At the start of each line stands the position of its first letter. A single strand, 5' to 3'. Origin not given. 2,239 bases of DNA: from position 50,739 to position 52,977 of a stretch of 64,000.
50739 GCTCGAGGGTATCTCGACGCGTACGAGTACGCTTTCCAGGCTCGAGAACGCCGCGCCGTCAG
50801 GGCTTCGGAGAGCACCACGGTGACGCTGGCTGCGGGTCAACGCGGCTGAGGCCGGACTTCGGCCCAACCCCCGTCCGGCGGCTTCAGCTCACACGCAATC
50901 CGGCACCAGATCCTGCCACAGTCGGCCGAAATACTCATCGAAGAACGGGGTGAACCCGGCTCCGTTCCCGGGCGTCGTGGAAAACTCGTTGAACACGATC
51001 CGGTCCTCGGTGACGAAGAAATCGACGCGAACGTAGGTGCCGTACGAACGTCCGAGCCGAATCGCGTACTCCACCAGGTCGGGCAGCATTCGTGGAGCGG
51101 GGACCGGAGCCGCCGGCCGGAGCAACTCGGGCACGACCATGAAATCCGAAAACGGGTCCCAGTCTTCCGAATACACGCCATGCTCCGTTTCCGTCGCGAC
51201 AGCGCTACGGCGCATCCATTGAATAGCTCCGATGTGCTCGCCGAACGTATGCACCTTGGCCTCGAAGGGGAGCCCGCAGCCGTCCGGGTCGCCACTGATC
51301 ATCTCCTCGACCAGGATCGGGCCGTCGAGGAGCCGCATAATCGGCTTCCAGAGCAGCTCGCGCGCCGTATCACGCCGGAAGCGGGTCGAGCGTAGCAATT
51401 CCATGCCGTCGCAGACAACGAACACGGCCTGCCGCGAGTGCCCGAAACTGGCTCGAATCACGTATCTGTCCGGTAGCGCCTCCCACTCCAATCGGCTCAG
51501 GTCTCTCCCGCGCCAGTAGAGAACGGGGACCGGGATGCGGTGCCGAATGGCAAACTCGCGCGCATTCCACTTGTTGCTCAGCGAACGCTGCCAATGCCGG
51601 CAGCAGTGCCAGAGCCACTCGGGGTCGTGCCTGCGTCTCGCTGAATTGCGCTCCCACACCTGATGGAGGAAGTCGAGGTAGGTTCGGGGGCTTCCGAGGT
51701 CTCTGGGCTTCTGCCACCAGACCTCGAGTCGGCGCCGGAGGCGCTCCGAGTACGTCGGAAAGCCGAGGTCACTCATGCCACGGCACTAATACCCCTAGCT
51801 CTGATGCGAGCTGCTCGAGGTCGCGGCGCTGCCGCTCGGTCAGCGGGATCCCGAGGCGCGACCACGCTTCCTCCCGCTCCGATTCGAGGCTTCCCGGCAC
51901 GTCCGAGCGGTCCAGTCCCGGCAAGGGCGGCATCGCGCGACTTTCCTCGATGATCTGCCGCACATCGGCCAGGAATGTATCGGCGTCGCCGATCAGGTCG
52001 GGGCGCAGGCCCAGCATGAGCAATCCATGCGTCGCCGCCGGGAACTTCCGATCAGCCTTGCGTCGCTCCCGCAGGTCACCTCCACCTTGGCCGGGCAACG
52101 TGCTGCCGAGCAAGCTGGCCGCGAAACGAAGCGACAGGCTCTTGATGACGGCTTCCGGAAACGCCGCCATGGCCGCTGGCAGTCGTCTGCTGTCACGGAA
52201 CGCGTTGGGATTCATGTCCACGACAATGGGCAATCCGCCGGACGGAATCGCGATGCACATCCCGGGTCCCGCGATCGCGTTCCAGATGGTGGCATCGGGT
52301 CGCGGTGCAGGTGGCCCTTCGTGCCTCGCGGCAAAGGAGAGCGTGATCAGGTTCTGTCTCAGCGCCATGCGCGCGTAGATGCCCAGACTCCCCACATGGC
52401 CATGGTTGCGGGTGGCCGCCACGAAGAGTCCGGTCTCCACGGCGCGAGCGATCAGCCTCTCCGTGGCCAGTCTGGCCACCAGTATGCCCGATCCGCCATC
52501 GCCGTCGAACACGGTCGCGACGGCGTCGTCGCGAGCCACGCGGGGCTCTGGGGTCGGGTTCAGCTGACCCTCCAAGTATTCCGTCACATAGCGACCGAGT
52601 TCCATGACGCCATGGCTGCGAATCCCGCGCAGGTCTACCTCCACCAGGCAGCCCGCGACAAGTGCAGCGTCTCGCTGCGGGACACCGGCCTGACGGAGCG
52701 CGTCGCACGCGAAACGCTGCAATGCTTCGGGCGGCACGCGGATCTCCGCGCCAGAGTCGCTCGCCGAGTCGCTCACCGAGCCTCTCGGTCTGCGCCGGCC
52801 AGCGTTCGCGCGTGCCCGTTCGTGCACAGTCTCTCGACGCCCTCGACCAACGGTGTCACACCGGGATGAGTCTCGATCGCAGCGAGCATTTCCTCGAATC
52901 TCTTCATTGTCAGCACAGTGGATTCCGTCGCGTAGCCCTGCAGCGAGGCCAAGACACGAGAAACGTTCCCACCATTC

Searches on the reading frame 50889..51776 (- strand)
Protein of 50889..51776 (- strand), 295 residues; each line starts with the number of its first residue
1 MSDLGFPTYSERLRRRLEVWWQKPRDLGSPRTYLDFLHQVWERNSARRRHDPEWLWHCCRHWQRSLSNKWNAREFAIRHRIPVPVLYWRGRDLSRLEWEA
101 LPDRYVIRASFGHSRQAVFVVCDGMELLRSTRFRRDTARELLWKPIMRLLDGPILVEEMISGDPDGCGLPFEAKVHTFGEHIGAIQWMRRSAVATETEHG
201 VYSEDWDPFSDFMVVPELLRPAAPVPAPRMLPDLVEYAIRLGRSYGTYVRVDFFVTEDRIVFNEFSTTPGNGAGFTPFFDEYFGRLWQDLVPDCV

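Call 5: search_protein_families(library=pfam, proteins=[window:50889-51776:-], max_evalue=0.01)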
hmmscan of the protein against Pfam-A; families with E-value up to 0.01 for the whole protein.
window:50889-51776:- (295 aa): 1 family
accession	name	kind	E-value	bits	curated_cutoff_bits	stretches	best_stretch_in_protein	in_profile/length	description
PF14305.11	ATPgrasp_TupA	-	6e-07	29.7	25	1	229-284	181-237/241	TupA-like ATPgrasp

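Call 7: search_protein_families(library=ncbifam, proteins=[window:50889-51776:-], max_evalue=0.01)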
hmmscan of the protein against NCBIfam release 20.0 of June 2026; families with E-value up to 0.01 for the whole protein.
window:50889-51776:- (295 aa): 2 families
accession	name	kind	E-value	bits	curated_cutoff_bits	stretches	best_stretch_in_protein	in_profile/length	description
NF002527.0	PRK01966.1-3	equivalog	0.00028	20.2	310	1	247-273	276-302/332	D-alanine--D-alanine ligase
NF002526.0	PRK01966.1-2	equivalog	0.0023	16.9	449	1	248-289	295-331/362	D-alanine--D-alanine ligase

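Call 55: find_homologous_proteins(query=window:50889-51776:-, max_evalue=0.001)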
Query window:50889-51776:- (295 aa): 62 proteins with E <= 0.001 among 3226 candidates.
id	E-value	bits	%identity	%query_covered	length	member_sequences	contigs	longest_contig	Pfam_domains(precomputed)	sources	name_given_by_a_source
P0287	9.3e-207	704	100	100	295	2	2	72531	PF14305.12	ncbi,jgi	jgi:hypothetical protein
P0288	4.9e-105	369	58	97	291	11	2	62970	PF14305.12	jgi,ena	-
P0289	2.0e-101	357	55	98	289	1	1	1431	PF14305.12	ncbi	-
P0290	1.3e-98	348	55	98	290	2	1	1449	PF14305.12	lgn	-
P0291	1.1e-95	339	54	98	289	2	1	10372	PF14305.12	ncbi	-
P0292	1.7e-94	335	55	98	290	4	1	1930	PF14305.12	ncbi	-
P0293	1.0e-93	332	54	98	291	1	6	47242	PF14305.12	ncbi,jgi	jgi:hypothetical protein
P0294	1.9e-93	331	54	98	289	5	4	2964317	PF14305.12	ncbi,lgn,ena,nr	ncbi:MAG: hypothetical protein JSV95_01065 [Gemmatimonadota bacterium]|nr:MAG: hypothetical protein 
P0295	2.4e-93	331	52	100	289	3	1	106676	PF14305.12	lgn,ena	-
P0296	6.2e-93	330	54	98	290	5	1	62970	PF14305.12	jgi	-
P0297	1.1e-92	329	53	99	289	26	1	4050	PF14305.12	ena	-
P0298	1.1e-91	325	52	98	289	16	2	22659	PF14305.12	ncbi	ncbi:MAG: ATP-grasp fold amidoligase family protein [Gemmatimonadales bacterium]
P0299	3.8e-91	324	51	99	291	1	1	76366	PF14305.12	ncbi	-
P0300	5.1e-91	323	51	98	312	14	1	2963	PF14305.12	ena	-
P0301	4.3e-83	297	51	100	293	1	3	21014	-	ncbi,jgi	jgi:hypothetical protein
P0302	4.3e-82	294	47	98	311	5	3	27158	PF14305.12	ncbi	-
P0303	7.8e-82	293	48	97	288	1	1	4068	PF14305.12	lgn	-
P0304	2.9e-80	288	48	98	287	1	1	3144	PF14305.12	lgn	-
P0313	6.4e-72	260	49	84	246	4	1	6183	PF14305.12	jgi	-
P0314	2.2e-68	249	46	97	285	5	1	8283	PF14305.12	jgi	jgi:hypothetical protein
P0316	2.5e-67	245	44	97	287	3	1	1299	PF14305.12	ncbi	-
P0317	5.8e-65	238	44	98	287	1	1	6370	PF14305.12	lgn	-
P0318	2.3e-64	236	43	97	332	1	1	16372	PF14305.12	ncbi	-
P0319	6.8e-64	234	43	97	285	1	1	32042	PF14305.12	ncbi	-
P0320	8.6e-64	234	43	97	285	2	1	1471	PF14305.12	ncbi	-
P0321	1.1e-63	233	41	97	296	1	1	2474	PF14305.12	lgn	-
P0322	2.3e-63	232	50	84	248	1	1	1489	PF14305.12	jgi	-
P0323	1.1e-62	230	41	97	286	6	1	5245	PF14305.12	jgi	jgi:hypothetical protein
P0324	3.5e-62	228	43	97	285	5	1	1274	PF14305.12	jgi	jgi:hypothetical protein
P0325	1.1e-60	224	42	97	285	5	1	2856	PF14305.12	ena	-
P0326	2.3e-60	223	43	97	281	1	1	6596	PF14305.12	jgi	jgi:hypothetical protein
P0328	1.0e-59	220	41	99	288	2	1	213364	PF14305.12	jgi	jgi:hypothetical protein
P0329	1.2e-58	217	40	97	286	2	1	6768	PF14305.12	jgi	jgi:hypothetical protein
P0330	1.1e-57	214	41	97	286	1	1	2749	PF14305.12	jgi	jgi:hypothetical protein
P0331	1.2e-57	214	42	96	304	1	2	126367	PF14305.12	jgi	jgi:hypothetical protein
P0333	1.1e-56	210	42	97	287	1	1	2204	PF14305.12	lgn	-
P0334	2.8e-55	206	42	90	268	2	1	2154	PF14305.12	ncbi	ncbi:MAG: ATP-grasp fold amidoligase family protein, partial [Candidatus Binatia bacterium]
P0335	1.3e-53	200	39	98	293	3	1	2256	PF14305.12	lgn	-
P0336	1.4e-53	200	40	97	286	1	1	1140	PF14305.12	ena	-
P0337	2.6e-53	199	39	98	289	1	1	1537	PF14305.12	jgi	jgi:TupA-like ATPgrasp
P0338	1.4e-51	194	41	97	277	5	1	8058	PF14305.12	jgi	-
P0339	1.6e-51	193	39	97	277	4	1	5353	PF14305.12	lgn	-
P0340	1.4e-50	190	39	97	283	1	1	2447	PF14305.12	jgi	jgi:hypothetical protein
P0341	7.6e-50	188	40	98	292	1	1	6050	PF14305.12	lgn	-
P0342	1.7e-49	187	43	78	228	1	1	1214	PF14305.12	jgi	jgi:hypothetical protein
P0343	2.9e-48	183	37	94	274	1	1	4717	PF14305.12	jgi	jgi:hypothetical protein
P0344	7.6e-48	181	39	97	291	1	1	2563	PF14305.12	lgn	-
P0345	6.4e-47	178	36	95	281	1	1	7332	PF14305.12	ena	-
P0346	2.3e-46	177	38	97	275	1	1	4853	PF14305.12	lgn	-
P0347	2.4e-46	176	38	96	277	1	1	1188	PF14305.12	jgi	jgi:hypothetical protein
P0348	4.3e-43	166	37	100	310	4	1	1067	PF14305.12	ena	-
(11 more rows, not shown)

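Call 56: find_encoding_contigs(protein=P0294, flank=10000, max_places=4)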
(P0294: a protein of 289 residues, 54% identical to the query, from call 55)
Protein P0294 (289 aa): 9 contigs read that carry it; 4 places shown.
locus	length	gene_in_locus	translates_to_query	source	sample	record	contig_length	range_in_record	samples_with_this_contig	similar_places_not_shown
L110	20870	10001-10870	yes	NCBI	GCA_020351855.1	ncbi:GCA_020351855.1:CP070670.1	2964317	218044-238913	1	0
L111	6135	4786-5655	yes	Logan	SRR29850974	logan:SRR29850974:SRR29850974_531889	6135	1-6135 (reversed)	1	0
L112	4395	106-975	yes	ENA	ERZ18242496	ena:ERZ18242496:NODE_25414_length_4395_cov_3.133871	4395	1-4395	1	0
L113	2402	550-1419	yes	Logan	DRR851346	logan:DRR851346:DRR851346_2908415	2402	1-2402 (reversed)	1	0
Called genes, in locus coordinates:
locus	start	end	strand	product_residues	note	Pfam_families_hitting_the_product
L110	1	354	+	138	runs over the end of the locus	PF03652:RuvX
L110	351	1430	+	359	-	PF02618:YceG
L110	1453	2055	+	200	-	PF02581:TMP-TENI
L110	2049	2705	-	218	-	PF04366:Ysc84 (weak)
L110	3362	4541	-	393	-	-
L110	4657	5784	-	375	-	PF16884:ADH_N_2, PF00107:ADH_zinc_N, PF13602:ADH_zinc_N_2 (weak)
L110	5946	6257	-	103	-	-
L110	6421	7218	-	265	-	-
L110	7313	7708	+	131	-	PF01042:Ribonuc_L-PSP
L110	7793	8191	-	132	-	PF07366:SnoaL (weak), PF12680:SnoaL_2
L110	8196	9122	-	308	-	-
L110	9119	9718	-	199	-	PF08547:CIA30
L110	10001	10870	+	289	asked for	PF14305:ATPgrasp_TupA (weak)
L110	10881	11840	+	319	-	-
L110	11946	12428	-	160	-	-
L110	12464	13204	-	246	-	-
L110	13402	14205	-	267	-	-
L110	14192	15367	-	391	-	PF12705:PDDEXK_1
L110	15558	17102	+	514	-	PF00067:p450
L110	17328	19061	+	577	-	PF13429:TPR_15 (faint), PF23914:TPR_CcmH_CycH (faint), PF13424:TPR_12 (faint), PF13414:TPR_11 (weak), PF13432:TPR_16, PF14559:TPR_19, PF13432:TPR_16 (weak), PF07719:TPR_2 (weak), +7 more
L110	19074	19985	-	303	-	PF18197:TTHB210-like (faint)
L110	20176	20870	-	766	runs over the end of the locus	PF26549:Tricorn_N, PF07676:PD40, PF26550:Tricorn_2nd, PF07676:PD40, PF26549:Tricorn_N, PF26549:Tricorn_N, PF13517:FG-GAP_3, PF07593:UnbV_ASPIC, +4 more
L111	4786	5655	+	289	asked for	PF14305:ATPgrasp_TupA (weak)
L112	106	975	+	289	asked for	PF14305:ATPgrasp_TupA (weak)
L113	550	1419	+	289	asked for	PF14305:ATPgrasp_TupA (weak)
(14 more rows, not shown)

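Call 57: find_encoding_contigs(protein=P0288, flank=10000, max_places=2)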
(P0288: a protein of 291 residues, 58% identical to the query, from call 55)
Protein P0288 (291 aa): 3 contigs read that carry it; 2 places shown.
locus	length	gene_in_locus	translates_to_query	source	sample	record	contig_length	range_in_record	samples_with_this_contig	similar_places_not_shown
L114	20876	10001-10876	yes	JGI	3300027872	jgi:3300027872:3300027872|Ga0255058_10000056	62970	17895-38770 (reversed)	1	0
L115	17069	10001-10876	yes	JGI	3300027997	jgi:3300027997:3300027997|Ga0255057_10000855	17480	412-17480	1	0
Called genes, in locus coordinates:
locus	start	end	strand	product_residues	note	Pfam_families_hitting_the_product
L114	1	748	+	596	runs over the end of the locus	PF00005:ABC_tran, PF02463:SMC_N (faint), PF13304:AAA_21 (faint)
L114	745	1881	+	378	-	PF27840:ScmC (weak)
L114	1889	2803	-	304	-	PF01636:APH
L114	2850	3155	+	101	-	-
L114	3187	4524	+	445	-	PF25077:DUF7800 (weak), PF09423:PhoD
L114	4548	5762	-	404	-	PF01041:DegT_DnrJ_EryC1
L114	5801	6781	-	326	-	PF01408:GFO_IDH_MocA, PF03447:NAD_binding_3 (weak), PF22725:GFO_IDH_MocA_C3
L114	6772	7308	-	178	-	PF25084:LbH_EIF2B (faint), PF14602:Hexapep_2 (faint), PF25087:GMPPB_C (faint), PF00132:Hexapep (weak)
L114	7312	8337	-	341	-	PF04007:DUF354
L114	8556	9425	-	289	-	PF00535:Glycos_transf_2, PF10111:Glyco_tranf_2_2 (weak), PF13641:Glyco_tranf_2_3, PF13632:Glyco_trans_2_3 (weak)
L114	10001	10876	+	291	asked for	PF14305:ATPgrasp_TupA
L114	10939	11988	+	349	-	PF09594:GT87 (weak)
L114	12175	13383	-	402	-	PF13439:Glyco_transf_4, PF13579:Glyco_trans_4_4, PF00534:Glycos_transf_1, PF13692:Glyco_trans_1_4, PF13524:Glyco_trans_1_2 (weak)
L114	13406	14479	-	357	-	PF14907:NTP_transf_5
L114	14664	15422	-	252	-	-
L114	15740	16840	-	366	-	PF11316:Rhamno_transf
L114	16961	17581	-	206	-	PF00440:TetR_N, PF17932:TetR_C_24 (weak), PF13305:TetR_C_33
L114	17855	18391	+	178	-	PF18920:DUF5671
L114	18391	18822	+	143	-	-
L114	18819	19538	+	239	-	PF12146:Hydrolase_4 (weak), PF24096:DUF7379 (faint), PF02089:Palm_thioest (weak), PF12697:Abhydrolase_6 (weak)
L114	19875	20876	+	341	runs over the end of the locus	PF00174:Oxidored_molyb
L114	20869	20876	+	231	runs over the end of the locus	PF01794:Ferric_reduct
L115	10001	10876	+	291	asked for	PF14305:ATPgrasp_TupA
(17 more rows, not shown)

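Call 62: search_protein_families(library=pfam, proteins=[L114:745-1881:+, L110:10881-11840:+], max_evalue=0.001)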
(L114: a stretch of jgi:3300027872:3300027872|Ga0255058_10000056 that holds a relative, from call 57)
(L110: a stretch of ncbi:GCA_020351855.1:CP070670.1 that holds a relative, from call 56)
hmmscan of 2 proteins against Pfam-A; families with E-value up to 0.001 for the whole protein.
L114:745-1881:+ (378 aa): 1 family
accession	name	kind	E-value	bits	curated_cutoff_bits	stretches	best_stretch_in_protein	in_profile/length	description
PF13191.12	AAA_16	-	0.00064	20.7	32.6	0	151-186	19-56/167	AAA ATPase domain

L110:10881-11840:+ (319 aa): 0 families

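Call 80: search_solved_structures(query=window:50889-51776:-, max_evalue=10)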
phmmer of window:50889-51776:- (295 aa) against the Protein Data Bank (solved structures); distinct sequences matched with E-value up to 10: 11.
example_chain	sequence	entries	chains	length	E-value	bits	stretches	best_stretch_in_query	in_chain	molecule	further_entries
3lwb_A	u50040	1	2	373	0.087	15.1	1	207-270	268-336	D-alanine--D-alanine ligase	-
2yzg_A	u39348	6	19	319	0.42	12.9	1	217-277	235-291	D-alanine--D-alanine ligase | D-alanine-D-alanine ligase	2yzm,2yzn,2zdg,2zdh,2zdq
2fb9_A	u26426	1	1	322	0.43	12.9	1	217-277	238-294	D-alanine:D-alanine ligase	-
6u1c_A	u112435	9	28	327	0.43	12.8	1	217-277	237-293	D-alanine--D-alanine ligase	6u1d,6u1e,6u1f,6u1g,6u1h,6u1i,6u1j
2pvp_A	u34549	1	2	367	0.61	12.3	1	246-282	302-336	D-alanine-D-alanine ligase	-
6ll9_A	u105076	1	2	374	0.75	12.1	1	234-289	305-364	D-alanine--D-alanine ligase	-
8fff_A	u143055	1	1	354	0.9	11.8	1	248-289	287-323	D-alanine--D-alanine ligase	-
2i80_A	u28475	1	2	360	0.92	11.8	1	248-289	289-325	D-alanine-D-alanine ligase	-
2i87_A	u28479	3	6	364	0.94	11.7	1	248-289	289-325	D-alanine-D-alanine ligase | D-alanine--D-alanine ligase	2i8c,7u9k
3n8d_A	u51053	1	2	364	1.1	11.6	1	248-289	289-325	D-alanine--D-alanine ligase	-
3k3p_A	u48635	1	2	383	1.2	11.4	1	228-284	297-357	D-alanine--D-alanine ligase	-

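Call 87: find_encoding_contigs(protein=P0287, flank=10000, max_places=2)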
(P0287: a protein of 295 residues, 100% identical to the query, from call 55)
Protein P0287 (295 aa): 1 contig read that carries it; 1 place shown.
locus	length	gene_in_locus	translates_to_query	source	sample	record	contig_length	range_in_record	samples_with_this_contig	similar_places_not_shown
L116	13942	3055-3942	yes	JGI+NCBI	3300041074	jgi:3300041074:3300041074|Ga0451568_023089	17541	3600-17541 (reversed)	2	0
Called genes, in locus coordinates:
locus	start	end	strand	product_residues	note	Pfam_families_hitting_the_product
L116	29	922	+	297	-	-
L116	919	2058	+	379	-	PF00535:Glycos_transf_2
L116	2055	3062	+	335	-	PF02615:Ldh_2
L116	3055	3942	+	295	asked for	PF14305:ATPgrasp_TupA (weak)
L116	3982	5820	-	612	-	PF07719:TPR_2 (faint), PF13424:TPR_12 (faint), PF14559:TPR_19 (weak), PF13579:Glyco_trans_4_4, PF13439:Glyco_transf_4, PF00534:Glycos_transf_1, PF13692:Glyco_trans_1_4, PF13524:Glyco_trans_1_2 (weak), +1 more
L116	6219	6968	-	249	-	-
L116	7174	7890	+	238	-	-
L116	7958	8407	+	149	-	-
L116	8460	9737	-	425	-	PF00144:Beta-lactamase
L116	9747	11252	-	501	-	PF00144:Beta-lactamase, PF11954:DUF3471 (weak)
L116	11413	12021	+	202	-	PF02525:Flavodoxin_2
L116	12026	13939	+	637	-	PF00999:Na_H_Exchanger, PF02254:TrkA_N, PF27452:KefB_C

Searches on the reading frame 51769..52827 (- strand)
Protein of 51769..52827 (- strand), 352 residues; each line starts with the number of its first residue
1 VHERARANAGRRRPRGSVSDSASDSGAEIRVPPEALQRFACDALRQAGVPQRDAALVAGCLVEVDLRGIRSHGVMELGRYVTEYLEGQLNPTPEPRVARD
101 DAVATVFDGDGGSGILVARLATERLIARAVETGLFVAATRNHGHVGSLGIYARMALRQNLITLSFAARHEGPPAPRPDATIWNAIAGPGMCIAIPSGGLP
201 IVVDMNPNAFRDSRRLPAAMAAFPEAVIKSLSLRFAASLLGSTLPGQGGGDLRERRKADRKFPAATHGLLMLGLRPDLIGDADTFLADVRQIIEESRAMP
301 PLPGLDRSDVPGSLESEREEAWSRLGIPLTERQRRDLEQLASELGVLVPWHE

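Call 5: search_protein_families(library=pfam, proteins=[window:51769-52827:-], max_evalue=0.01)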
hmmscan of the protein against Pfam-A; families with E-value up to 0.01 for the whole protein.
window:51769-52827:- (352 aa): 1 family
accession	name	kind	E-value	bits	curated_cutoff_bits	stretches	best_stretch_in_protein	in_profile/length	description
PF02615.19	Ldh_2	-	5.2e-51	174.2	38.8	2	32-205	2-173/333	Malate/L-lactate dehydrogenase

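Call 7: search_protein_families(library=ncbifam, proteins=[window:51769-52827:-], max_evalue=0.01)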
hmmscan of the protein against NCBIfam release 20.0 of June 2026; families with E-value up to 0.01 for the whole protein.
window:51769-52827:- (352 aa): 5 families
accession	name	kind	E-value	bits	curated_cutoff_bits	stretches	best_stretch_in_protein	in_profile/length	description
NF040650.1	sulfolac_dhydr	equivalog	1.1e-26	93.9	500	2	33-207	5-176/339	L-sulfolactate dehydrogenase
NF007504.0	PRK10098.1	equivalog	5.1e-26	91.3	336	1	29-204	5-180/360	malate/lactate/ureidoglycolate dehydrogenase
NF011599.0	PRK15025.1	equivalog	8.8e-23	81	356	1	31-165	3-137/349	ureidoglycolate dehydrogenase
TIGR03175.1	AllD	equivalog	1e-20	74.2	496.2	1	30-166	2-138/349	ureidoglycolate dehydrogenase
NF009750.0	PRK13260.1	equivalog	8e-10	38.3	316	1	30-209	2-177/332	3-dehydro-L-gulonate 2-dehydrogenase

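Call 79: search_solved_structures(query=window:51769-52776:-, max_evalue=0.001)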
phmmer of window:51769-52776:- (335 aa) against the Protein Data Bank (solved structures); distinct sequences matched with E-value up to 0.001: 12.
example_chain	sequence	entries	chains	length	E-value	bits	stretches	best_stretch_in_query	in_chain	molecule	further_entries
2x06_A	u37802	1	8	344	2.1e-28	102.9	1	15-149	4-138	L-SULFOLACTATE DEHYDROGENASE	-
1v9n_A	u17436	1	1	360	9.1e-28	100.8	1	12-190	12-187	Malate dehydrogenase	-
1vbi_A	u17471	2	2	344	2.7e-19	73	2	19-145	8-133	Type 2 malate/lactate dehydrogenase | malate/L-lactate dehydrogenase family protein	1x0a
3uoe_A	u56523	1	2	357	3.6e-17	66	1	12-189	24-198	Dehydrogenase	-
4h8a_A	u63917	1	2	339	5.4e-17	65.4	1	12-150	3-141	Ureidoglycolate dehydrogenase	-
4fjs_A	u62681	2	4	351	6e-17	65.3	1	12-150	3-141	Ureidoglycolate dehydrogenase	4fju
3i0p_A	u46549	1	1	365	7.9e-17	64.9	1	16-147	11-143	Malate dehydrogenase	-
1xrh_A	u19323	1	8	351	8.6e-17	64.8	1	13-150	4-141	Ureidoglycolate Dehydrogenase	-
2g8y_A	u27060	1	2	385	1.4e-12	50.9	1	15-192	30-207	Malate/L-lactate dehydrogenases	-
1z2i_A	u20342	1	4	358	5.7e-12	48.9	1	17-150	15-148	malate dehydrogenase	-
1nxu_A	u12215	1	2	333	3.1e-05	26.8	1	27-193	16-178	Hypothetical oxidoreductase yiaK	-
1s20_A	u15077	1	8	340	3.2e-05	26.7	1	27-193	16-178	Hypothetical oxidoreductase yiaK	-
